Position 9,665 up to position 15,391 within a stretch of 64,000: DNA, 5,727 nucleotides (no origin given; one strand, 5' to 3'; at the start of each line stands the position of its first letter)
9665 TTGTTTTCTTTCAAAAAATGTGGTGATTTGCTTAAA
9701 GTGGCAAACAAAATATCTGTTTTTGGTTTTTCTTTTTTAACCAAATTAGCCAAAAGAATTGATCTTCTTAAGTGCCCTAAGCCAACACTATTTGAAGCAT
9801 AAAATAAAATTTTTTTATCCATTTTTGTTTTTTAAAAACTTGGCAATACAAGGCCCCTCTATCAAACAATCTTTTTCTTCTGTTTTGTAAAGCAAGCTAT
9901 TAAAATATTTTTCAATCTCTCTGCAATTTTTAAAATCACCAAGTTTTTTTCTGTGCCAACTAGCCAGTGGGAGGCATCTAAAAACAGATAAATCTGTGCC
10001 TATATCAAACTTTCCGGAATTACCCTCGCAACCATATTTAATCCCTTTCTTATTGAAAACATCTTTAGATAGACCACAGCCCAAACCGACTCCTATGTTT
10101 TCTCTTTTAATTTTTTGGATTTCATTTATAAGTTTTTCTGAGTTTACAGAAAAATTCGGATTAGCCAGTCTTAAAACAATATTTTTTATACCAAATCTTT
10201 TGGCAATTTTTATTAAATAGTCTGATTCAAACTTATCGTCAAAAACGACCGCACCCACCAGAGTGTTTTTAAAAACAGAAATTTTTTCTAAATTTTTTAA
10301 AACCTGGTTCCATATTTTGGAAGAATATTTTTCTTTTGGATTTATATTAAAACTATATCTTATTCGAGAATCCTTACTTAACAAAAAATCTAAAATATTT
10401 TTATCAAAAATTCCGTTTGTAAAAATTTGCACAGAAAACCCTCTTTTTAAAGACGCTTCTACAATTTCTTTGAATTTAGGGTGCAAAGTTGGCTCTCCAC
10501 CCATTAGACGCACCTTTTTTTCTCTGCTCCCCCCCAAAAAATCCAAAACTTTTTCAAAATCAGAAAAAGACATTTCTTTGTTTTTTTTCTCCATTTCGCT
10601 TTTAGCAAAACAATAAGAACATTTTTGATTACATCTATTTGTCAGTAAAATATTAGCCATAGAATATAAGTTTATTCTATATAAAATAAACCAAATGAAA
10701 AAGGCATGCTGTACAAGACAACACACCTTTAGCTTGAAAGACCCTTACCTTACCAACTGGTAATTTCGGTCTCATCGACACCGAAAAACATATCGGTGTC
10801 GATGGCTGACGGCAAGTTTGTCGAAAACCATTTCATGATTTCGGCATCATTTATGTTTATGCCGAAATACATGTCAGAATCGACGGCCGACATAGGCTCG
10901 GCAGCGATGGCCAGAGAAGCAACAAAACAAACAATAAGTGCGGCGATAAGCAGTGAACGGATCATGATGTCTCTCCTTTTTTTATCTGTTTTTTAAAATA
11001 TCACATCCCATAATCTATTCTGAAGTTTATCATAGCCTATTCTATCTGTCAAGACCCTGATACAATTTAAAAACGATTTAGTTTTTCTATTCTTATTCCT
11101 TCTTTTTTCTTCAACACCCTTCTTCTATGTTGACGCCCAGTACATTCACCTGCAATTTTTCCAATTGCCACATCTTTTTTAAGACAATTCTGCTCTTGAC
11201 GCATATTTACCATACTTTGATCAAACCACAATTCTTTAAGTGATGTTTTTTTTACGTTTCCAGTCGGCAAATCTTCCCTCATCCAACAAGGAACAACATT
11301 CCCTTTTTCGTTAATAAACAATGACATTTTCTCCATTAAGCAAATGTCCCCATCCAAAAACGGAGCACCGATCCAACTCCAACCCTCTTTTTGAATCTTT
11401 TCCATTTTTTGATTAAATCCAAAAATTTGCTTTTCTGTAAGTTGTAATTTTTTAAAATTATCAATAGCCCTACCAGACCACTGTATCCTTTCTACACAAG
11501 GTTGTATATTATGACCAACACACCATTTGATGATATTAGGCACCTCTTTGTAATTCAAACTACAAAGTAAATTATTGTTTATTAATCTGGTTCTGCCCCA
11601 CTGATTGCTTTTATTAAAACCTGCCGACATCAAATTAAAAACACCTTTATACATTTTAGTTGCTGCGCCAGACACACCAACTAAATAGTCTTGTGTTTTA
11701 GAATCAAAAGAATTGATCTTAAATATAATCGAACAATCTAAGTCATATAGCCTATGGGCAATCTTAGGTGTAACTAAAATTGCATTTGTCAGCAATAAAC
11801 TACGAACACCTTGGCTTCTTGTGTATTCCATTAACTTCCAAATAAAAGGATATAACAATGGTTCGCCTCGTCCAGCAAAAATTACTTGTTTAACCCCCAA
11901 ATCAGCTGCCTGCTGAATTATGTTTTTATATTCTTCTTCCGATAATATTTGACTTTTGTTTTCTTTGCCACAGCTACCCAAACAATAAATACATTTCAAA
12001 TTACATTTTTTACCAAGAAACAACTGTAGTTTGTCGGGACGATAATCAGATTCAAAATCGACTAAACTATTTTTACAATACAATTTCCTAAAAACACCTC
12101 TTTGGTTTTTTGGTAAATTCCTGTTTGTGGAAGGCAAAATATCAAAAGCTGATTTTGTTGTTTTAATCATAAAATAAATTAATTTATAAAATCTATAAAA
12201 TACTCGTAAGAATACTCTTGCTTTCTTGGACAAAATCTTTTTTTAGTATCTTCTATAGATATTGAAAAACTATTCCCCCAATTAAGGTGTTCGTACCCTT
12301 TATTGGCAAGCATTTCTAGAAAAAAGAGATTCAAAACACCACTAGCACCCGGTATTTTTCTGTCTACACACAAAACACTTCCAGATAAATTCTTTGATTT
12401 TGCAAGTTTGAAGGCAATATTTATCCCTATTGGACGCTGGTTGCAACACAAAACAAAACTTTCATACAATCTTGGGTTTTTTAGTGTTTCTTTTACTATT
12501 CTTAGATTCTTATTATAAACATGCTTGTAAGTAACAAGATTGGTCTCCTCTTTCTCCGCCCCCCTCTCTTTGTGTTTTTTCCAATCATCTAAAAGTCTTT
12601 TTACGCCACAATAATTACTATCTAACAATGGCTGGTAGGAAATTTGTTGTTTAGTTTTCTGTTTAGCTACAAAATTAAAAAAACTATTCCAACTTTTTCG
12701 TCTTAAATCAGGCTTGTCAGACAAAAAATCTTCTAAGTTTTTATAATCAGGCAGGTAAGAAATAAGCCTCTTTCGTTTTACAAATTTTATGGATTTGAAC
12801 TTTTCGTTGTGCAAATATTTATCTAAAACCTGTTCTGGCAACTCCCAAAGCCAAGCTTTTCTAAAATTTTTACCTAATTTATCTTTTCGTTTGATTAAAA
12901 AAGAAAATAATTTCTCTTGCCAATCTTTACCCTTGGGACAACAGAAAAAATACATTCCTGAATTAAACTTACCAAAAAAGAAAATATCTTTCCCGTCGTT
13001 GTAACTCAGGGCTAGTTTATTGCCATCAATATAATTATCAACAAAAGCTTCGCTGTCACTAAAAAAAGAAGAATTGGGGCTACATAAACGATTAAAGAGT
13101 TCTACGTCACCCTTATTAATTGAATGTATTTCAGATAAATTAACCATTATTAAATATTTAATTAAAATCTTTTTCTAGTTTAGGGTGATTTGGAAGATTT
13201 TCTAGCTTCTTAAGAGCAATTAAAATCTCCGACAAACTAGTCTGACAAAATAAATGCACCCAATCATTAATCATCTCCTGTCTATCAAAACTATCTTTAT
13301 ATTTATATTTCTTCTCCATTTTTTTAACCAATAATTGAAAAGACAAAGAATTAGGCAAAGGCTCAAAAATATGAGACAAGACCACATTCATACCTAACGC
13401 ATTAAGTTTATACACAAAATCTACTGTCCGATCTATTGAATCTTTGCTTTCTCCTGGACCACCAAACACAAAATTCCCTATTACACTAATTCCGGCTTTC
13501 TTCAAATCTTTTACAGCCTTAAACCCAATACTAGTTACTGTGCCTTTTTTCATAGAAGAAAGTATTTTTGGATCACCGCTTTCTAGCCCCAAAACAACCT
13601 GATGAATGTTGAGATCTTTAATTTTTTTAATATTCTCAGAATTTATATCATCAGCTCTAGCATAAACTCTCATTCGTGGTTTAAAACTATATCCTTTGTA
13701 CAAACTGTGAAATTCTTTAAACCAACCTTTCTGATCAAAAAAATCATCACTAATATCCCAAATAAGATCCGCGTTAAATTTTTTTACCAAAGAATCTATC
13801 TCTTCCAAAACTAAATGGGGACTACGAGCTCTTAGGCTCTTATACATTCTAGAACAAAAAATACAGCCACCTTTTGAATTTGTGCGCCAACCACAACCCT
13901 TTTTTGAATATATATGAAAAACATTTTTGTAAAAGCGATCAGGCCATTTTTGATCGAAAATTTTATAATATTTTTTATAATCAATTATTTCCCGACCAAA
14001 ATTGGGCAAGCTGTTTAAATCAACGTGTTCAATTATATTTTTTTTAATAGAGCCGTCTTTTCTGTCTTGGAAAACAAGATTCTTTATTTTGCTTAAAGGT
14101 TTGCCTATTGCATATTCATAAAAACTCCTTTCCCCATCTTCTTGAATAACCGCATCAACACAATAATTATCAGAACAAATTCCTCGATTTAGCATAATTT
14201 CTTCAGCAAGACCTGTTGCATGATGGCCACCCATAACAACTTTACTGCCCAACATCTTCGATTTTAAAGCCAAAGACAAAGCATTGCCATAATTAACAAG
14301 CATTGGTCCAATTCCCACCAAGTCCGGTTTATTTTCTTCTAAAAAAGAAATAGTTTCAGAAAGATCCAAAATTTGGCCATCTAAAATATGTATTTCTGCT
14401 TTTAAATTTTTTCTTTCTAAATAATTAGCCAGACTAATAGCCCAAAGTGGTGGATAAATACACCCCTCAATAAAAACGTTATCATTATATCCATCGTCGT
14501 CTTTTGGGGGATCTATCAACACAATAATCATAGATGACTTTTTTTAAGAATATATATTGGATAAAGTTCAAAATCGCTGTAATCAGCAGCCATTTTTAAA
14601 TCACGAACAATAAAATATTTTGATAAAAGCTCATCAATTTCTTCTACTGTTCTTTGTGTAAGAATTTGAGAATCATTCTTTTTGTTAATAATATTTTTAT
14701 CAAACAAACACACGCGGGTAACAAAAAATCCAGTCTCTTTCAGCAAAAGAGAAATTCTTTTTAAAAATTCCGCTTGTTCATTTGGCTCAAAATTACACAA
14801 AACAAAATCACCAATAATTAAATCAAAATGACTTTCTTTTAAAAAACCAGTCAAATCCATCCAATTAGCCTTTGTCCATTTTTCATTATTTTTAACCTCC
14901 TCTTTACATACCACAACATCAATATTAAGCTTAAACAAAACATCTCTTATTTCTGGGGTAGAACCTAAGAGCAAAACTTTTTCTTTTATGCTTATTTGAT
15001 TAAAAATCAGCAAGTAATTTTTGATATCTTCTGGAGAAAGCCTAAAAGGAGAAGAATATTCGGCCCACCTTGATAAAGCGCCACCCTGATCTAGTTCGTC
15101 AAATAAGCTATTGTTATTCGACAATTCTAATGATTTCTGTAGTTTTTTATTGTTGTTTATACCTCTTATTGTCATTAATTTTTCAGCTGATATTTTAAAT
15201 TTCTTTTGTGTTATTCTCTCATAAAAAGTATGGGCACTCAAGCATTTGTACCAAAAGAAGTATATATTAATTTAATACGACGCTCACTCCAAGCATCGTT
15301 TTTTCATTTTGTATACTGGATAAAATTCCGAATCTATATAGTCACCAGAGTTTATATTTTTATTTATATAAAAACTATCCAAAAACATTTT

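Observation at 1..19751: Expanded His-Xaa-Ser-type RiPP cluster with 11 radical-SAM domains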

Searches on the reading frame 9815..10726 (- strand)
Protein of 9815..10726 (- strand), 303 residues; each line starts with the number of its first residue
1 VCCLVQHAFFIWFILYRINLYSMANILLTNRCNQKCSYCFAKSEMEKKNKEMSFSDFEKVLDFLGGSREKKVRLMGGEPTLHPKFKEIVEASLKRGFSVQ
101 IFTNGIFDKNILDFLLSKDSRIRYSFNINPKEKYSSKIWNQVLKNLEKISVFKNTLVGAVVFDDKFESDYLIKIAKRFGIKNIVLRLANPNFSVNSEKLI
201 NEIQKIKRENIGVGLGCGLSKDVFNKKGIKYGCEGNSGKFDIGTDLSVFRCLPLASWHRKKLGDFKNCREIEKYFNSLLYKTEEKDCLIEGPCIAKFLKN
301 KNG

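Call 5: search_protein_families(library=ncbifam, proteins=[window:9815-10726:-], max_evalue=0.01)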
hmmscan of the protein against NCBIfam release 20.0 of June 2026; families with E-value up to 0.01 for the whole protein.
window:9815-10726:- (303 aa): 70 families (the best 25 are shown)
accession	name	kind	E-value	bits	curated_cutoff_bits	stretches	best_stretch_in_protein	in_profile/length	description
TIGR04317.1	W_rSAM_matur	equivalog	1.3e-18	67.3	380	1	27-155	9-142/349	tungsten cofactor oxidoreductase radical SAM maturase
NF038283.1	viperin_w_prok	equivalog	4.5e-16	58.8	180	1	24-107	4-94/281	viperin family antiviral radical SAM protein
TIGR02666.1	moaA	equivalog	2.9e-15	56.1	284.05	1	26-107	14-102/336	GTP 3',8-cyclase MoaA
NF045702.1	rSAM_GDGT_ether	equivalog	7.4e-15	54.5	450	1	23-107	87-175/486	tetraether lipid synthase Tes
NF001199.0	PRK00164.2-1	equivalog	9.6e-15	54.5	231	1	26-136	16-128/308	GTP 3',8-cyclase MoaA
TIGR02668.1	moaA_archaeal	equivalog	1.2e-14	54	325.25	1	26-134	14-124/303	GTP 3',8-cyclase MoaA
NF050035.1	rSAM_WgK_link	exception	3.5e-14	52.6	650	1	23-118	10-106/367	radical SAM/SPASM peptide maturase WgkB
NF045646.2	rSAM_Se_TrsS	equivalog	6.7e-14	51.3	490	1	27-106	91-171/441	radical SAM (seleno)protein TrsS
TIGR03963.1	rSAM_QueE_Clost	equivalog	1.4e-12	47.8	260.1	1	23-206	20-196/219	putative 7-carboxy-7-deazaguanine synthase QueE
NF047865.1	rSAM_PapB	equivalog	7.4e-12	45.1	340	1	25-206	6-208/330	PapB family radical SAM/SPASM ranthipeptide maturase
TIGR04167.1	rSAM_SeCys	equivalog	8.7e-11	41.6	300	1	25-104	11-89/303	arsenosugar biosynthesis radical SAM (seleno)protein ArsS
TIGR04403.1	rSAM_skfB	equivalog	1.7e-10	40.2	300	1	26-106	108-187/402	sporulation killing factor system radical SAM maturase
TIGR04546.1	rSAM_ahbC_deAc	equivalog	2.7e-10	39.6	650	1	28-107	45-124/390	12,18-didecarboxysiroheme deacetylase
TIGR02495.1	NrdG2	equivalog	3.9e-10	39.4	131.15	1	23-115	17-109/193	anaerobic ribonucleoside-triphosphate reductase activating protein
TIGR04133.1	rSAM_w_lipo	hypoth_equivalog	5.1e-10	38.8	425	1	29-115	31-121/350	TIGR04133 family radical SAM/SPASM protein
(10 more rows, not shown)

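Call 7: search_protein_families(library=pfam, proteins=[window:9815-10726:-], max_evalue=0.01)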
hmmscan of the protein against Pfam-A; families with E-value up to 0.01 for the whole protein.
window:9815-10726:- (303 aa): 2 families
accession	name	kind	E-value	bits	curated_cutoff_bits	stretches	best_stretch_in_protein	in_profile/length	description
PF04055.27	Radical_SAM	-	1.9e-17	64.4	29.5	1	27-149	2-136/166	Radical SAM superfamily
PF13353.11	Fer4_12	-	2e-06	28.6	22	1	27-94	10-79/137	4Fe-4S single cluster domain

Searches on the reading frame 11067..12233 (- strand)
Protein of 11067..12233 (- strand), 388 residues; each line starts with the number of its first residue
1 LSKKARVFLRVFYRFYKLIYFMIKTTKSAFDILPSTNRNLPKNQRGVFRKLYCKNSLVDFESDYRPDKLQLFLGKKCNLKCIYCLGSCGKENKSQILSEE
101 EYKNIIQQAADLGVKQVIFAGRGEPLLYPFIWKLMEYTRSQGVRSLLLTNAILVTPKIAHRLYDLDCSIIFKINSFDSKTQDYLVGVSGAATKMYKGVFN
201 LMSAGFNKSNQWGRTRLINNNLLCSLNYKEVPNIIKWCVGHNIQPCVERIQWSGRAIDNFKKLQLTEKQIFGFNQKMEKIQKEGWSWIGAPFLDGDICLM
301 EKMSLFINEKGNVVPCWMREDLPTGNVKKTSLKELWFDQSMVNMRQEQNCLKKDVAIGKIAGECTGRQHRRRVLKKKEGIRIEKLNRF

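Call 4: search_protein_families(library=ncbifam, proteins=[window:11067-12233:-], max_evalue=0.01)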
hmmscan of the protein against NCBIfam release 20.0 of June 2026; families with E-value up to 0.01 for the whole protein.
window:11067-12233:- (388 aa): 58 families (the best 25 are shown)
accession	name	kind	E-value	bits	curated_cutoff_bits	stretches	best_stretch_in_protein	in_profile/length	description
TIGR04545.1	rSAM_ahbD_hemeb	equivalog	9.6e-25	87.7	500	2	74-207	7-140/339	heme b synthase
TIGR04055.1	rSAM_NirJ2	equivalog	1.5e-23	83.9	500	2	75-207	8-139/326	putative heme d1 biosynthesis radical SAM protein NirJ2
NF045574.1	sacti_mat_StsB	exception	4.6e-21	75.2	625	1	76-348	105-372/466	StsB family radical SAM/SPASM domain sactipeptide maturase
TIGR04546.1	rSAM_ahbC_deAc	equivalog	4.7e-20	71.7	650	1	56-255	29-218/390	12,18-didecarboxysiroheme deacetylase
TIGR04054.1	rSAM_NirJ1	equivalog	1.5e-19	69.9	650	1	74-257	43-217/387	putative heme d1 biosynthesis radical SAM protein NirJ1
TIGR02109.1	PQQ_syn_pqqE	equivalog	1.6e-18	66.8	381.35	1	69-347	9-291/358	pyrroloquinoline quinone biosynthesis protein PqqE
TIGR04251.1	SCM_rSAM_ScmF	equivalog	5.6e-18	65.4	400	1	68-207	5-147/353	SynChlorMet cassette radical SAM/SPASM protein ScmF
TIGR03962.1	mycofact_rSAM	equivalog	6.5e-18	65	265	1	74-348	19-295/339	mycofactocin radical SAM maturase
TIGR04347.1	pseudo_SAM_Halo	equivalog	2.2e-17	63.4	525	1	74-209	45-179/390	TIGR04347 family pseudo-SAM/SPASM protein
TIGR04317.1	W_rSAM_matur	equivalog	2.8e-17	62.9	380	1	69-317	6-256/349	tungsten cofactor oxidoreductase radical SAM maturase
TIGR02666.1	moaA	equivalog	4.7e-15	55.4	284.05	1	67-245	10-187/336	GTP 3',8-cyclase MoaA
NF050035.1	rSAM_WgK_link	exception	5.2e-15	55.3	650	1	66-209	8-151/367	radical SAM/SPASM peptide maturase WgkB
TIGR04303.1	GeoRSP_rSAM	equivalog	5.7e-15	55.7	400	1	74-365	12-303/325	GeoRSP system radical SAM/SPASM protein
TIGR02668.1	moaA_archaeal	equivalog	1.8e-14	53.4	325.25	1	68-239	11-174/303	GTP 3',8-cyclase MoaA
NF001199.0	PRK00164.2-1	equivalog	2.3e-14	53.3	231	1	69-242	14-179/308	GTP 3',8-cyclase MoaA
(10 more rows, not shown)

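Call 6: search_protein_families(library=pfam, proteins=[window:11067-12233:-], max_evalue=0.01)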
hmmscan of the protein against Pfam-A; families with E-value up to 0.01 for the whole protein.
window:11067-12233:- (388 aa): 3 families
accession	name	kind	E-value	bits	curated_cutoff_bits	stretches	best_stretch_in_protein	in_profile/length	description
PF04055.27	Radical_SAM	-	1.9e-13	51.4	29.5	1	74-208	4-143/166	Radical SAM superfamily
PF13186.11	SPASM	-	3.2e-10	40.6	21.5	1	298-348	1-58/67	Iron-sulfur cluster-binding domain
PF13353.11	Fer4_12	-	0.0022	18.8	22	1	74-143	12-82/137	4Fe-4S single cluster domain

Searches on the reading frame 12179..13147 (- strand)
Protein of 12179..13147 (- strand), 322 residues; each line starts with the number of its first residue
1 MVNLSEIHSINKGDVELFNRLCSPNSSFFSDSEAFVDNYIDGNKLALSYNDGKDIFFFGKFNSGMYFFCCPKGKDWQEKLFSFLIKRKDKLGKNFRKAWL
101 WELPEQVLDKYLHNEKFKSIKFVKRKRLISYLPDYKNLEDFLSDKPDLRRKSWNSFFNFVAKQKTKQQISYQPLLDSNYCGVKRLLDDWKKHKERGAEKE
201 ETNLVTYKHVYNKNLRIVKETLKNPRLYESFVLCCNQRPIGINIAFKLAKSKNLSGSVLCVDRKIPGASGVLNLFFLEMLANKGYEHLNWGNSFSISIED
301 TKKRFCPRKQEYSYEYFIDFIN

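Call 4: search_protein_families(library=ncbifam, proteins=[window:12179-13147:-], max_evalue=0.01)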
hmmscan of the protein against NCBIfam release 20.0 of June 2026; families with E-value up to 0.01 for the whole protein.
window:12179-13147:- (322 aa): 0 families

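Call 6: search_protein_families(library=pfam, proteins=[window:12179-13147:-], max_evalue=0.01)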
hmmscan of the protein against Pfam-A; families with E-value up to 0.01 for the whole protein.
window:12179-13147:- (322 aa): 0 families

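Call 45: search_protein_families(library=padloc, proteins=[window:12179-13147:-], max_evalue=0.001)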
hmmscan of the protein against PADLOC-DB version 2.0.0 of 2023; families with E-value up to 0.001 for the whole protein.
window:12179-13147:- (322 aa): 0 families

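Call 55: search_protein_families(library=pfam, proteins=[window:12179-13147:-], max_evalue=5)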
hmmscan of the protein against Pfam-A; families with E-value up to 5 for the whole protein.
window:12179-13147:- (322 aa): 1 family
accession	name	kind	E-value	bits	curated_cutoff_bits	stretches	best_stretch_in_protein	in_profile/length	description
PF07803.16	GSG-1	-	0.036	14.4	27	1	40-83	57-100/109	GSG1-like protein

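Call 66: search_solved_structures(query=window:12179-13147:-, max_evalue=1)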
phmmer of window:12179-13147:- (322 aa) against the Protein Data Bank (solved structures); distinct sequences matched with E-value up to 1: 0.

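Call 75: predict_structure(protein=window:12179-13147:-)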
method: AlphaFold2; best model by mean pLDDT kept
length: 322 residues; sequences in the alignment: 1
mean_pLDDT: 38.3   pTM: 0.24
mean pLDDT of the five models: 38.3, 34.7, 32.7, 31.7, 31.5
residues with pLDDT >= 90: 0; 70-90: 0; 50-70: 28; < 50: 294
segments of 3 or more residues with pLDDT < 50: 1-74, 89-105, 116-240, 250-322
pLDDT, mean of each block of 10 residues (from residue 1): 28 33 34 38 38 43 44 50 52 44 48 47 35 33 36 32 30 29 38 40 28 32 34 43 51 46 40 41 38 38 33 33 31
secondary structure, 60 per line:
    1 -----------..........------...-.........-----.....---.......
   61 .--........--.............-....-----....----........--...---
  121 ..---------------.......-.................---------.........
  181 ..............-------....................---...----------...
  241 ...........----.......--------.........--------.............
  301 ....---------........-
elements in order: H12-21 H32-40 E46-50 E54-61 E64-71 H74-86 H88-91 E97-100 H105-112 H138-144 H146-162 H172-194 H202-221 H238-251 E256-262 E271-279 E288-297 H298-304 H314-321

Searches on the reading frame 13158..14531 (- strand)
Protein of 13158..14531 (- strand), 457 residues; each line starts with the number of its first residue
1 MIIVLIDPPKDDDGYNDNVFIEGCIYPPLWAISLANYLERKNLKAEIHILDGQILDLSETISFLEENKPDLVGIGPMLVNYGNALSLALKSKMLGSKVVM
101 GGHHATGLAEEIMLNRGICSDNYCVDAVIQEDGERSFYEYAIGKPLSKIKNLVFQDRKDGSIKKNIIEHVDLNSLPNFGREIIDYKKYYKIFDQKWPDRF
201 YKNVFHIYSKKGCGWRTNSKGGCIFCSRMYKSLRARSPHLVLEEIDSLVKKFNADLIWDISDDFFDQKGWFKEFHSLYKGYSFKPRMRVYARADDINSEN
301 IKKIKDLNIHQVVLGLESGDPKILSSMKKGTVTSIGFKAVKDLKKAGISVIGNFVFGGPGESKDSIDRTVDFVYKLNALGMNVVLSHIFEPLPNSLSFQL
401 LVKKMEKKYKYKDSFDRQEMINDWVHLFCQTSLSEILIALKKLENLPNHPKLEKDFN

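Call 4: search_protein_families(library=ncbifam, proteins=[window:13158-14531:-], max_evalue=0.01)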
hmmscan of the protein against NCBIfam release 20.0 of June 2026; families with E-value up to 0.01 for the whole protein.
window:13158-14531:- (457 aa): 22 families
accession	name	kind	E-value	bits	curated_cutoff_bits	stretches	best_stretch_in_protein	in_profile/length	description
TIGR03471.1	HpnJ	equivalog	1.7e-28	99.8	577.6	1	88-389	90-378/472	hopanoid biosynthesis associated radical SAM protein HpnJ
TIGR03975.1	rSAM_ocin_1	subfamily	1.3e-21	76.8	281.85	1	57-377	117-431/606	RiPP maturation radical SAM C-methyltransferase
TIGR04479.1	bcpD_PhpK_rSAM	subfamily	1.9e-19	69.4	600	1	139-375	190-408/504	PhpK family radical SAM P-methyltransferase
TIGR02026.1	BchE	equivalog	8e-18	64.6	481.35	1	3-441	2-430/497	magnesium-protoporphyrin IX monomethyl ester anaerobic oxidative cyclase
TIGR04014.1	B12_SAM_MJ_0865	equivalog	3.4e-15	55.8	360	1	292-403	252-360/434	methyl-coenzyme M reductase glutamine C-methyltransferase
NF038361.1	rSAM_Sden_1168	equivalog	8.8e-15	54.2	575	1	96-398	171-470/560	Sden_1168 family B12-binding radical SAM P-methyltransferase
TIGR04013.1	B12_SAM_MJ_1487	hypoth_equivalog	5.3e-14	51.8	251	1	292-406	248-362/382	TIGR04013 family B12-binding domain/radical SAM domain-containing protein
TIGR04072.2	rSAM_ladder_B12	equivalog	1.3e-12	47.1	360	1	203-377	179-350/443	lipid biosynthesis B12-binding/radical SAM protein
NF050148.1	rSAM_ApyD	equivalog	7.2e-12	44.5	750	1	66-398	72-390/645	RiPP biosynthesis radical SAM protein ApyD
TIGR04367.1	HpnR_B12_rSAM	equivalog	7.2e-10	38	650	1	43-355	35-332/490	hopanoid C-3 methylase HpnR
TIGR04190.1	B12_SAM_Ta0216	equivalog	6.3e-09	35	500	1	28-377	37-395/554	TIGR04190 family B12-binding domain/radical SAM domain protein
TIGR01212.1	TIGR01212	equivalog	1.5e-08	34.1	180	1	190-388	3-217/302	tRNA modification radical SAM protein MnmL/YtqA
TIGR01210.1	TIGR01210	equivalog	8.9e-08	31.7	212.15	1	195-351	7-172/313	archaeosine biosynthesis radical SAM protein RaSEA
NF033070.1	rSAM_AprD4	equivalog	1.1e-05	24.5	500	1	291-394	280-383/456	AprD4 family radical SAM diol-dehydratase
NF033712.0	B12_rSAM_KedN5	subfamily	1.6e-05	23.3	700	1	40-140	34-130/624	KedN5 family methylcobalamin-dependent radical SAM C-methyltransferase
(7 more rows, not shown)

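Call 6: search_protein_families(library=pfam, proteins=[window:13158-14531:-], max_evalue=0.01)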
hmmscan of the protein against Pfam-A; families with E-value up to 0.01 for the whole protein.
window:13158-14531:- (457 aa): 2 families
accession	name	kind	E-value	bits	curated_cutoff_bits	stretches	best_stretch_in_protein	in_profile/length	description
PF04055.27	Radical_SAM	-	5.4e-15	56.4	29.5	1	221-373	9-166/166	Radical SAM superfamily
PF02310.24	B12-binding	-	2.4e-10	40.7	32.1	1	26-118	12-103/121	B12 binding domain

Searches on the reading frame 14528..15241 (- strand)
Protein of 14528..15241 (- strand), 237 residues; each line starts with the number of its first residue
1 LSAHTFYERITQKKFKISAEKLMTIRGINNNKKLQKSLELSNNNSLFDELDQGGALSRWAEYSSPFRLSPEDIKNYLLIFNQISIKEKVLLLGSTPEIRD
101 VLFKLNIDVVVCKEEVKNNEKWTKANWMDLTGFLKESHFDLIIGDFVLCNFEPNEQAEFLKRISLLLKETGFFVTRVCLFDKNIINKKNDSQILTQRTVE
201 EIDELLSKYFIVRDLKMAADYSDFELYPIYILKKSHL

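Call 4: search_protein_families(library=ncbifam, proteins=[window:14528-15241:-], max_evalue=0.01)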
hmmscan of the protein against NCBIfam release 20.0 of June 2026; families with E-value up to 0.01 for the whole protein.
window:14528-15241:- (237 aa): 1 family
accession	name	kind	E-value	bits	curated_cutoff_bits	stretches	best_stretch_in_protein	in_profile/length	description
NF043040.1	corrin_prot_MT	hypoth_equivalog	8.6e-05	22.1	180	1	113-174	85-146/216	corrinoid protein-associated methyltransferase CpaM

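Call 6: search_protein_families(library=pfam, proteins=[window:14528-15241:-], max_evalue=0.01)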
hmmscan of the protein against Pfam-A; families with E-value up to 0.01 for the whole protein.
window:14528-15241:- (237 aa): 3 families
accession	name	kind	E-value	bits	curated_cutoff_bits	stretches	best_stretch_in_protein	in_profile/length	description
PF08241.18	Methyltransf_11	-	0.0047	18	21.2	1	112-174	34-94/95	Methyltransferase domain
PF05891.18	Methyltransf_PK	-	0.0078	16.2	27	0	119-201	102-187/218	AdoMet dependent proline di-methyltransferase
PF01739.24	CheR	-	0.0093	15.8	27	0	112-173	112-171/195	CheR methyltransferase, SAM binding domain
